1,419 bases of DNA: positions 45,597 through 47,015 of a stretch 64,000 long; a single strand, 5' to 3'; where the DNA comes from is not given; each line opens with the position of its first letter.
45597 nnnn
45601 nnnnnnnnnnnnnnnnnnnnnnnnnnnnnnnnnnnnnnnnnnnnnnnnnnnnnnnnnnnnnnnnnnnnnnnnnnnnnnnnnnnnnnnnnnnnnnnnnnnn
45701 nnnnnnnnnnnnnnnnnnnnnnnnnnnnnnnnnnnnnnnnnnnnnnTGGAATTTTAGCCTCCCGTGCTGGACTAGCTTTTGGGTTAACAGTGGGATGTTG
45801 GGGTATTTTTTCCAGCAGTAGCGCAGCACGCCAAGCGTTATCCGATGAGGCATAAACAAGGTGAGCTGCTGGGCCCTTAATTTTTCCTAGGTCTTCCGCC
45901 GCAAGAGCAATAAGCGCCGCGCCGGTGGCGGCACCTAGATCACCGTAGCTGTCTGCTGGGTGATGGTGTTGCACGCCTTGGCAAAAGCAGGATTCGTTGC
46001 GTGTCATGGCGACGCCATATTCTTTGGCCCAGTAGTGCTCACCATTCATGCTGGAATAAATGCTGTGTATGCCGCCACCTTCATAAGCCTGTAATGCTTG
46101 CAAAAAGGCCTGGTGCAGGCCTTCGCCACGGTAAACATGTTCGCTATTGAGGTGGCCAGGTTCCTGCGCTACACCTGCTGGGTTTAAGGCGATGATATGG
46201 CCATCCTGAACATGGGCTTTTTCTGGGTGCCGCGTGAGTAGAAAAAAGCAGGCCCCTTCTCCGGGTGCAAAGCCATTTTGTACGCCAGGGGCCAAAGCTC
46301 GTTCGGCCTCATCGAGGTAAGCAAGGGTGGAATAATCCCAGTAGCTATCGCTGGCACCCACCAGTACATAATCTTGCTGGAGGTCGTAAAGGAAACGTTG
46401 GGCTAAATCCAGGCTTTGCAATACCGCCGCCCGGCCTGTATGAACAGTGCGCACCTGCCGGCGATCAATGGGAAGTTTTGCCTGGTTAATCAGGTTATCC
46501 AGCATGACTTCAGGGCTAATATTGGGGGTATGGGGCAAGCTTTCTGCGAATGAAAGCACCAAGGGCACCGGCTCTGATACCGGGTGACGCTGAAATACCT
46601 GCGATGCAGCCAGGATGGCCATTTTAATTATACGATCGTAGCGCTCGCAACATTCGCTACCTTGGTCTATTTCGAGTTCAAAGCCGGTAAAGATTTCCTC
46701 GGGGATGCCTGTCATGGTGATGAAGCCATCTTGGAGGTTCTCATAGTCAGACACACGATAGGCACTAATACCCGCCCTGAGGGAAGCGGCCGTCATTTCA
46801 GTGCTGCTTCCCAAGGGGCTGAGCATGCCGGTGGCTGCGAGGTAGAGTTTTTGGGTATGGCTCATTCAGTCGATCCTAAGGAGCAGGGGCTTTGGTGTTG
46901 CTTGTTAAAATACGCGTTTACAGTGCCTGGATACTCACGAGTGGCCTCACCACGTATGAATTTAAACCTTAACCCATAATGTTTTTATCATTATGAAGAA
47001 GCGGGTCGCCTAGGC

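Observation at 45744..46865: Catalytically dead ketosynthase/thiolase-fold protein translationally coupled to the Tle1 lipase: candidate new adaptor/chaperone class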

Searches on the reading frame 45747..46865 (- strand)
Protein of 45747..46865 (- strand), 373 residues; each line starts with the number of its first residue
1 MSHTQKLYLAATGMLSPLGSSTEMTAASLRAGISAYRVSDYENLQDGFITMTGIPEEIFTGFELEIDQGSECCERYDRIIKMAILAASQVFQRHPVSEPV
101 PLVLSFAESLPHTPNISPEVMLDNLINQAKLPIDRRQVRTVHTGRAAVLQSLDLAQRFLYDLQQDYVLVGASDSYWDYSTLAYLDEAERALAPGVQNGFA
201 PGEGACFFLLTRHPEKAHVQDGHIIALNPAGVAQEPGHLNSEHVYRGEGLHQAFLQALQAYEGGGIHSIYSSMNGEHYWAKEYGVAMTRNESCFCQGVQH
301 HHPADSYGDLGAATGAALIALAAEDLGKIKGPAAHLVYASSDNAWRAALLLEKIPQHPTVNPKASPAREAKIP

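Call 4: search_protein_families(library=pfam, proteins=[window:45747-46865:-], max_evalue=0.01)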
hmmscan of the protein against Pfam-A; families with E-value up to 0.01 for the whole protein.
window:45747-46865:- (373 aa): 1 family
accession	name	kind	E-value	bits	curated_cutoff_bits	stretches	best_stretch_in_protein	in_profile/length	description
PF00109.32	ketoacyl-synt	-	0.00054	20.1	20.8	1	140-213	169-249/252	Beta-ketoacyl synthase, N-terminal domain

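Call 5: search_protein_families(library=ncbifam, proteins=[window:45747-46865:-], max_evalue=0.01)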
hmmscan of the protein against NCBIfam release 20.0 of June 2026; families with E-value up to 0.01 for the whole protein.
window:45747-46865:- (373 aa): 3 families
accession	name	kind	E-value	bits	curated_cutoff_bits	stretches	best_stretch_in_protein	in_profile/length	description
NF004798.0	PRK06147.1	equivalog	1.5e-50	172.4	342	1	4-353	3-343/349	3-oxoacyl-(acyl carrier protein) synthase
NF006618.0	PRK09185.1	subfamily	0.00024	20.3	407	0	156-260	172-274/394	beta-ketoacyl-ACP synthase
NF004970.0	PRK06333.1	subfamily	0.00098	18.1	525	0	5-92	4-95/424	beta-ketoacyl-ACP synthase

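Call 6: find_homologous_proteins(query=window:45747-46865:-)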
Query window:45747-46865:- (373 aa): 897 proteins with E <= 0.001 among 8000 candidates; the best 120 are listed.
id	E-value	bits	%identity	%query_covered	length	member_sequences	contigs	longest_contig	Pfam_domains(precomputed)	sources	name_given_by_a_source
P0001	2.5e-230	782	93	100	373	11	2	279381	PF00109.33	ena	-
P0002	4.8e-223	758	90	100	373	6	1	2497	-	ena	-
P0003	2.1e-212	723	86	100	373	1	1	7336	-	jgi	jgi:3-oxoacyl-[acyl-carrier-protein] synthase-1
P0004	2.4e-211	719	87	100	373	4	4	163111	-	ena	-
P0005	8.3e-166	570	70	100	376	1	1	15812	-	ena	-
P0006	1.2e-163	563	70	97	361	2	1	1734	-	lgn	-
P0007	1.1e-151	523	67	96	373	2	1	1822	-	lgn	-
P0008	7.7e-142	491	63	95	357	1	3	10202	-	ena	-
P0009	5.7e-135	468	61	95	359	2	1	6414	-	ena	-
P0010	2.7e-129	449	56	95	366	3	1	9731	-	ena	-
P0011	3.9e-126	439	58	91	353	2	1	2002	PF00109.33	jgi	jgi:3-oxoacyl-[acyl-carrier-protein] synthase-1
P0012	3.3e-123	429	56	95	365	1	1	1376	PF00109.33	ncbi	-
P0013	5.1e-122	426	55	95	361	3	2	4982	PF00109.33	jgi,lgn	jgi:3-oxoacyl-[acyl-carrier-protein] synthase-1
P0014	1.1e-120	421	54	95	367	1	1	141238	-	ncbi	-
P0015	1.5e-117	411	52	100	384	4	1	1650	PF00109.33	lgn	-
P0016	2.9e-116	407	55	95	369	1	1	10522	PF00109.33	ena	-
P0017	9.1e-116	405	53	95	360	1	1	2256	PF00109.33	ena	-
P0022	3.8e-111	390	53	95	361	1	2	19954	PF00109.33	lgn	-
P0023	1.2e-110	388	52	95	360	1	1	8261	PF00109.33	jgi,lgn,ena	-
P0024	1.6e-110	388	52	95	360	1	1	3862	PF00109.33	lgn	-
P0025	5.2e-110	386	51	95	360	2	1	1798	PF00109.33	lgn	-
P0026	7.8e-110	385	52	95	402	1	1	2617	PF00109.33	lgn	-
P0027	8.2e-109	382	52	97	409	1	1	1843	PF00109.33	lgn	-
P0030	9.8e-108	379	52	95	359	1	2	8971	PF00109.33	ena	-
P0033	3.0e-106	374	51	94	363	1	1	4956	PF00109.33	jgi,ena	-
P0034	4.5e-106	373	50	95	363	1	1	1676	PF00109.33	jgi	jgi:3-oxoacyl-[acyl-carrier-protein] synthase-1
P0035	1.2e-105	372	51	97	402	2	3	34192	PF00109.33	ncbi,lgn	-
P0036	1.8e-105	371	51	94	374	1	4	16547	PF00109.33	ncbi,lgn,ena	-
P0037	1.9e-105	371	51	95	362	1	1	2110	PF00109.33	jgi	-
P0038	2.5e-105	371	51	95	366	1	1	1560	PF00109.33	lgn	-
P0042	7.1e-105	369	51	95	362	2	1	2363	PF00109.33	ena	-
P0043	1.0e-104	369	50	95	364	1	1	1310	PF00109.33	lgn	-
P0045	3.7e-104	367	52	95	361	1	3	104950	PF00109.33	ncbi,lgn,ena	-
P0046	7.6e-104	366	50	95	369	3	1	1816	PF00109.33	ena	-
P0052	2.1e-102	361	51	95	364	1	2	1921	PF00109.33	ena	-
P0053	3.4e-102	360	51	94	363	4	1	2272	PF00109.33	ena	-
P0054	3.4e-102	360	50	95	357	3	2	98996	PF00109.33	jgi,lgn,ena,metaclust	metaclust:\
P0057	7.7e-102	359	49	95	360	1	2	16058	PF00109.33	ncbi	-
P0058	7.8e-102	359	49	96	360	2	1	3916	PF00109.33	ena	-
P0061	2.4e-101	358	49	95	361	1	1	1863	PF00109.33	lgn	-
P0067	1.5e-100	355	48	95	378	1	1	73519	-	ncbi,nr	ncbi:MAG: hypothetical protein L3J84_01805 [Gammaproteobacteria bacterium]|nr:hypothetical protein [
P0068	1.7e-100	355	48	95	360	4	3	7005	PF00109.33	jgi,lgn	jgi:3-oxoacyl-[acyl-carrier-protein] synthase-1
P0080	2.4e-99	351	51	95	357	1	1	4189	PF00109.33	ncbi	-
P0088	2.5e-98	348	50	95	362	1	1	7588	PF00109.33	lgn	-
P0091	8.0e-98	346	48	95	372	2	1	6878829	-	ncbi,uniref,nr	ncbi:beta-ketoacyl synthase N-terminal-like domain-containing protein [Agarilytica rhodophyticola]|u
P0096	9.6e-98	346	48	94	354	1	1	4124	PF00109.33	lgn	-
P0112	2.5e-96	341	48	95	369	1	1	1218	PF00109.33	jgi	jgi:3-oxoacyl-[acyl-carrier-protein] synthase I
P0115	3.3e-96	341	49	95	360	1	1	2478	PF00109.33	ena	-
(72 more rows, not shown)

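Call 7: search_solved_structures(query=window:45747-46865:-, max_evalue=1, show_alignments=2)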
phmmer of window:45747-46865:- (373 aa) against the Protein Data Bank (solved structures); distinct sequences matched with E-value up to 1: 0.

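Call 13: find_encoding_contigs(protein=P0001, flank=10000, max_places=2)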
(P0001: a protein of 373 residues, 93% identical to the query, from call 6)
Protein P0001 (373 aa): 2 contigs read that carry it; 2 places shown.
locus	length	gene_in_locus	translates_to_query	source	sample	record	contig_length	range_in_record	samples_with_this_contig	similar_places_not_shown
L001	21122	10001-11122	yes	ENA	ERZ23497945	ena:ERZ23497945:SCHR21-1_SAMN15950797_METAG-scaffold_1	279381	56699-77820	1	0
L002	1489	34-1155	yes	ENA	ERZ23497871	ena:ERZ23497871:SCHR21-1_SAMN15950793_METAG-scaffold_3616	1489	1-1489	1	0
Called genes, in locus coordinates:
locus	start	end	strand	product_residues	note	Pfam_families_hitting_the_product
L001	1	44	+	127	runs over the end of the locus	PF02810:SEC-C (faint), PF17775:YchJ_M-like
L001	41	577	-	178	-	-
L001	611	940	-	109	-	-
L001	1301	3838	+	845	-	PF07992:Pyr_redox_2, PF00070:Pyr_redox, PF18267:Rubredoxin_C, PF04324:Fer2_BFD (weak), PF03460:NIR_SIR_ferr, PF01077:NIR_SIR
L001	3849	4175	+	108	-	PF13806:Rieske_2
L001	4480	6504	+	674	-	PF06715:Gp5_C (faint), PF05954:Phage_GPD, PF04717:Phage_base_V, PF22178:Gp5_trimer_C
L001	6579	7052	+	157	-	PF20093:DUF6484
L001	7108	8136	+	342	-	PF09937:DUF2169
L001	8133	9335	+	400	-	-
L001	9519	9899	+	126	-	PF13665:Tox-PAAR-like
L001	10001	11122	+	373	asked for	PF00109:ketoacyl-synt (faint)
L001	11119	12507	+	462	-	PF09994:T6SS_Tle1-like_cat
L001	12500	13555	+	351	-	PF11153:DUF2931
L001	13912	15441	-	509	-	PF23952:LRR_EndoS (faint), PF12799:LRR_4 (faint)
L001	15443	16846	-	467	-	PF03797:Autotransporter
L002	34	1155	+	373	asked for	PF00109:ketoacyl-synt (faint)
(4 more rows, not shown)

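Call 14: find_encoding_contigs(protein=P0014, flank=10000, max_places=2)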
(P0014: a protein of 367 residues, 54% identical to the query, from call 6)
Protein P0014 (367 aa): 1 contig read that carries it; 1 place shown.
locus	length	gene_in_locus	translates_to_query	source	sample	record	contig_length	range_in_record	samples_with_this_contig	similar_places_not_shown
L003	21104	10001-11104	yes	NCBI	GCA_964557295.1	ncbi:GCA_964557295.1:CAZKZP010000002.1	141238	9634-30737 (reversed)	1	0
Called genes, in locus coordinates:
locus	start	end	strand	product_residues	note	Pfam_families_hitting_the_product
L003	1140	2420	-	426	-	PF00202:Aminotran_3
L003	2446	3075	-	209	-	PF02581:TMP-TENI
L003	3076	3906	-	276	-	PF01256:Carb_kinase (weak), PF08543:Phos_pyr_kin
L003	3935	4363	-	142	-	PF03653:UPF0093, PF05425:CopD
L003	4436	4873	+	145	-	PF09335:VTT_dom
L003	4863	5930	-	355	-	PF00027:cNMP_binding, PF00581:Rhodanese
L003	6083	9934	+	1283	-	PF12447:DUF3683, PF01565:FAD_binding_4, PF02913:FAD-oxidase_C, PF13183:Fer4_8, PF02754:CCG (faint), PF11880:DUF3400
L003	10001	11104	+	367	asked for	-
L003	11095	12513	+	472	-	-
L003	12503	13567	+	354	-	PF11153:DUF2931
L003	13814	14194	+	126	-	PF13665:Tox-PAAR-like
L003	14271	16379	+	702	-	PF08448:PAS_4, PF13188:PAS_8 (faint), PF01590:GAF (weak), PF00989:PAS, PF08448:PAS_4, PF13426:PAS_9 (weak), PF07730:HisKA_3, PF02518:HATPase_c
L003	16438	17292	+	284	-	PF04116:FA_hydroxylase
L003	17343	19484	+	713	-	PF22020:RlmL_1st, PF02926:THUMP, PF01170:UPF0020, PF05175:MTS (faint), PF13649:Methyltransf_25 (faint), PF13847:Methyltransf_31 (faint), PF10672:Methyltrans_SAM, PF03602:Cons_hypoth95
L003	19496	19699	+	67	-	PF04102:SlyX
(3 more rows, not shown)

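Call 17: find_related_loci(query=A1, collection=genome_contigs, flank=10000)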
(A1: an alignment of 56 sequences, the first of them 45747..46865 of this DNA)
Query A1 (373 aa) in genome_contigs; peptide patterns used: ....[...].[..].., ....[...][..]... (x = any residue, [..] = any of these).
240 stretches matched a pattern; 202 encode a relative of the query (tblastn E <= 1e-3); the best 80 are kept; 79 distinct loci.
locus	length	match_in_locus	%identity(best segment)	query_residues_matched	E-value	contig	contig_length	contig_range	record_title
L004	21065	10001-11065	54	1-355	7e-126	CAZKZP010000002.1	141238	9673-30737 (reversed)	MAG TPA_asm: uncultured Chromatiales bacterium isolate SRP124282_co10_80 genome assembly, contig: NODE_3_length_141238_c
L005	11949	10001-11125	52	2-373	6e-123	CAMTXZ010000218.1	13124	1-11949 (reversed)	MAG: uncultured Chromatiaceae bacterium isolate G02_MAG_00001 genome assembly, contig: G02_MAG_00001_000000000124, whole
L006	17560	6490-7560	53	1-356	4e-122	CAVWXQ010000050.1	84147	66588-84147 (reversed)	MAG: uncultured Gammaproteobacteria bacterium isolate MFD03551.bin.2.30 genome assembly, contig: contig_9185, whole geno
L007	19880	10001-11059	50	1-354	4e-113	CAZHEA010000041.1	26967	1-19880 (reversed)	MAG TPA_asm: uncultured Thiotrichaceae bacterium isolate SRP128015_co1_15 genome assembly, contig: NODE_2131_length_2696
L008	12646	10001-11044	51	6-354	4e-111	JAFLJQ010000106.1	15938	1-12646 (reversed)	MAG: Gammaproteobacteria bacterium isolate MC-03 c_000000102140, whole genome shotgun sequence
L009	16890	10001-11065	52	1-354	4e-110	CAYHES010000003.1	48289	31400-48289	MAG TPA_asm: uncultured Acidiferrobacterales bacterium isolate ERP119705_co11_338 genome assembly, contig: NODE_477_leng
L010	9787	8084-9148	49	4-354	1e-109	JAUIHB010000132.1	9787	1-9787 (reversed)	MAG: Gammaproteobacteria bacterium isolate Co_bin.193 NODE_38761_length_9787_cov_0.867598, whole genome shotgun sequence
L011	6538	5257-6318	50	1-354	1e-107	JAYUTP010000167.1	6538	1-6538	MAG: Candidatus Tenderia sp. isolate GL12_Up_metabinner_6 GL12_Up_metabinner_6_166, whole genome shotgun sequence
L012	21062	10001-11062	52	1-354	9e-107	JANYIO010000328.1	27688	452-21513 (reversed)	MAG: Gammaproteobacteria bacterium isolate GL140_2_metabinner_81 GL140_2_k141_1723314, whole genome shotgun sequence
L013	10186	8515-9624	48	1-372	6e-107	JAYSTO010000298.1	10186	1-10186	MAG: Gammaproteobacteria bacterium isolate GFS_12468 GFS_12468_297, whole genome shotgun sequence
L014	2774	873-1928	49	1-354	1e-109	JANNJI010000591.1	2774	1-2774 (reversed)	MAG: Gammaproteobacteria bacterium isolate SOY_40_concoct_13 SOY_40_k141_1501559, whole genome shotgun sequence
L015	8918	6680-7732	48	1-353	3e-106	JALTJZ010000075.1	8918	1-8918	MAG: Chromatiales bacterium isolate S139_maxbin2_scaf2bin.148 S139_NODE_9506_length_8918_cov_63.343874, whole genome sho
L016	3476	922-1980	50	1-354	3e-108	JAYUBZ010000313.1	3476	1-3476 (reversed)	MAG: Gammaproteobacteria bacterium isolate GFS_6843 GFS_6843_312, whole genome shotgun sequence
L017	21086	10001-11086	48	1-356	5e-106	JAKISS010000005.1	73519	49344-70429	MAG: Gammaproteobacteria bacterium isolate D96SM.bin.23 NODE_220_length_73519_cov_59.194858, whole genome shotgun sequen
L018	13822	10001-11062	49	1-354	2e-105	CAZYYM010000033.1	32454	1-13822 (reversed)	MAG TPA_asm: uncultured Gammaproteobacteria bacterium isolate binchicken_co275_23 genome assembly, contig: NODE_1473_len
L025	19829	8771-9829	49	3-354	2e-102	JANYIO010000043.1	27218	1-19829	MAG: Gammaproteobacteria bacterium isolate GL140_2_metabinner_81 GL140_2_k141_2727173, whole genome shotgun sequence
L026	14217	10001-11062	46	1-354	5e-102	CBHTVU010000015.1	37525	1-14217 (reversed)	MAG TPA_asm: uncultured Gammaproteobacteria bacterium isolate ERR14722427_concoct_26 genome assembly, contig: ERZ2733682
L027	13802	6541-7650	45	2-354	7e-102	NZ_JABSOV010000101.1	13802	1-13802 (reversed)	MAG: Colwellia sp. isolate DT_17 DT-Colwellia-1_scaffold_101, whole genome shotgun sequence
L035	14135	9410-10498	46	1-356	4e-98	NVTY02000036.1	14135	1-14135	MAG: Thiotrichaceae bacterium isolate NORP103 18017, whole genome shotgun sequence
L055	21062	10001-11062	44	1-355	4e-89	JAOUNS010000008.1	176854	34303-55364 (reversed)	MAG: Gammaproteobacteria bacterium isolate 8_1_May_SF_Bin12 8_1_May_SF_Bin12_scaffold_3_c2, whole genome shotgun sequenc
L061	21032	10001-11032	46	7-354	1e-86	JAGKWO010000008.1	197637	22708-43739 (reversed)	MAG: Gammaproteobacteria bacterium isolate C7_D7_9 C7_D7_9_25, whole genome shotgun sequence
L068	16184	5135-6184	42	1-353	6e-84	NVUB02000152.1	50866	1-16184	MAG: Ectothiorhodospiraceae bacterium isolate NORP100 NORP100_152, whole genome shotgun sequence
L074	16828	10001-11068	43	1-355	1e-80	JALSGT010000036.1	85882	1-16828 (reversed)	MAG: Chromatiales bacterium isolate 354-166_maxbin2_scaf2bin.125_VB 354-166_scaffold_179_c1, whole genome shotgun sequen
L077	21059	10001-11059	41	1-351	2e-77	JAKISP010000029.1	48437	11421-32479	MAG: Gammaproteobacteria bacterium isolate D96SM.bin.20 NODE_530_length_48437_cov_20.425088, whole genome shotgun sequen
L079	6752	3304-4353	40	4-353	4e-74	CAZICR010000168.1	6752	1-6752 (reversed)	MAG TPA_asm: uncultured Cellvibrionaceae bacterium isolate binchicken_co214_42 genome assembly, contig: NODE_15074_lengt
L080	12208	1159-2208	37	2-351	3e-72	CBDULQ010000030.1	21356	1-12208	MAG TPA_asm: uncultured Gammaproteobacteria bacterium isolate SRR18550247_metabat2_13 genome assembly, contig: ERZ250748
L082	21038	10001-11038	39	5-351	2e-71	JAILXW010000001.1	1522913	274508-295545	MAG: Agarilytica sp. isolate PHBVgamm4 PHBVgamm4_contig_1, whole genome shotgun sequence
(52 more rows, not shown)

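Call 21: search_protein_families(library=pfam, proteins=[L025:9867-11012:+, L027:8065-9096:+, L055:11143-15579:+, L061:11057-12166:+, L068:6244-7554:+, L074:11137-12651:+, L077:11116-12054:+, L079:4384-5223:+, L080:2242-3432:+, L082:11099-15898:+], max_evalue=0.01)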
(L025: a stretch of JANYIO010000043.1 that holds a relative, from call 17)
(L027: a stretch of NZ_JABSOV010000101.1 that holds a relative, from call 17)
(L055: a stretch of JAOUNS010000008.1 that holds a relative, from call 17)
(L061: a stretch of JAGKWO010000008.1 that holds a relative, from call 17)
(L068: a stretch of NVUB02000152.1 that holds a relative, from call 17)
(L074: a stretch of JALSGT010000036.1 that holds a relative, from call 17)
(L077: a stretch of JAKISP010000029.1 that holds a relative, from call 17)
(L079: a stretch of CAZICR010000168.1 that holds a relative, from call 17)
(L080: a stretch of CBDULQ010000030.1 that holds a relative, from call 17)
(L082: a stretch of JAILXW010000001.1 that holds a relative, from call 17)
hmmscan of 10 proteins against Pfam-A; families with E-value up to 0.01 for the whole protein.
L025:9867-11012:+ (381 aa): 0 families

L027:8065-9096:+ (343 aa): 1 family
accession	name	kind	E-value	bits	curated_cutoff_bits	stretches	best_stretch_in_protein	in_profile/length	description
PF10720.14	DUF2515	-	6.7e-57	193.5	24.3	1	55-334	3-293/294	Protein of unknown function (DUF2515)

L055:11143-15579:+ (1478 aa): 4 families
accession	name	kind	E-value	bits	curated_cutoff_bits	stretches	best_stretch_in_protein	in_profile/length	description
PF05593.20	RHS_repeat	-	1.2e-85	280.9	22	11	724-761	1-38/38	RHS Repeat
PF20148.4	DUF6531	-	4.7e-25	88.1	24.1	1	370-444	1-74/74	Domain of unknown function (DUF6531)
PF03527.20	RHS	-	8.7e-17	61.1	27.9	1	1263-1297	1-35/38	RHS protein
PF25023.1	TEN_YD-shell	-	3.3e-10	39.1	50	1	1156-1340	677-866/909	Teneurin YD-shell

L061:11057-12166:+ (369 aa): 0 families

L068:6244-7554:+ (436 aa): 0 families

L074:11137-12651:+ (504 aa): 1 family
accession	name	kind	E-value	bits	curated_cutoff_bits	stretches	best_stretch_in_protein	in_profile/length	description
PF15604.11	Ntox15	-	2.3e-20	73.6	22.5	1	357-503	5-153/153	Novel toxin 15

L077:11116-12054:+ (312 aa): 0 families

L079:4384-5223:+ (279 aa): 1 family
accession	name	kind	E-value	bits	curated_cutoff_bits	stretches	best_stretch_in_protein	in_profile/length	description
PF14412.12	AHH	-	0.00087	19.7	22.3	0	72-117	14-55/111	A nuclease family of the HNH/ENDO VII superfamily with conserved AHH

L080:2242-3432:+ (396 aa): 0 families

L082:11099-15898:+ (1599 aa): 4 families
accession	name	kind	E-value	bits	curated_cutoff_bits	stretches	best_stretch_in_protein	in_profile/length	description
PF05593.20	RHS_repeat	-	3.6e-69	228.5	22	8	697-721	1-25/38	RHS Repeat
PF20148.4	DUF6531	-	1.8e-24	86.3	24.1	1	401-473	1-74/74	Domain of unknown function (DUF6531)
PF03527.20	RHS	-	5.7e-14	52.1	27.9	1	1325-1359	1-35/38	RHS protein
PF15283.12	DUF4595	-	0.00011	22.6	34.2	0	767-866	41-127/202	Domain of unknown function (DUF4595) with porin-like fold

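Call 22: predict_structure(alignment_id=A1)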
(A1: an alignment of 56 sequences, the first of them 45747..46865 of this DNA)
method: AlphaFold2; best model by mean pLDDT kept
length: 373 residues; sequences in the alignment: 56
mean_pLDDT: 89.3   pTM: 0.91
mean pLDDT of the five models: 89.3, 88.9, 88.5, 88.3, 88.3
residues with pLDDT >= 90: 253; 70-90: 94; 50-70: 10; < 50: 16
segments of 3 or more residues with pLDDT < 50: 360-373
pLDDT, mean of each block of 10 residues (from residue 1): 79 97 97 91 89 91 78 86 98 97 93 84 95 98 95 97 98 93 90 88 97 96 96 87 86 92 89 72 84 89 93 97 96 95 92 80 42 40
secondary structure, 60 per line:
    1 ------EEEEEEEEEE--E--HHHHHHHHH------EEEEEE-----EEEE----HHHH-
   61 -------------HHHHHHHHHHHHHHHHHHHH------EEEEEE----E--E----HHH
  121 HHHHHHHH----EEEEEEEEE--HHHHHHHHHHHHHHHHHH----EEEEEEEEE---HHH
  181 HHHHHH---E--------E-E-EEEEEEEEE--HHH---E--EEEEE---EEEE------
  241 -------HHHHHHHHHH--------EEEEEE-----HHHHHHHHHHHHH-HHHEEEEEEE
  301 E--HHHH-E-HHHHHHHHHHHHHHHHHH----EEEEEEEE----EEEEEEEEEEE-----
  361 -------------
elements in order: E7-16 H22-30 E37-42 E48-51 H56-59 H74-93 E100-105 H118-128 E133-141 H144-161 E166-174 H178-186 E203-211 E223-227 E231-234 H248-257 E266-271 H277-289 E294-301 H304-307 H311-328 E333-340 E345-355
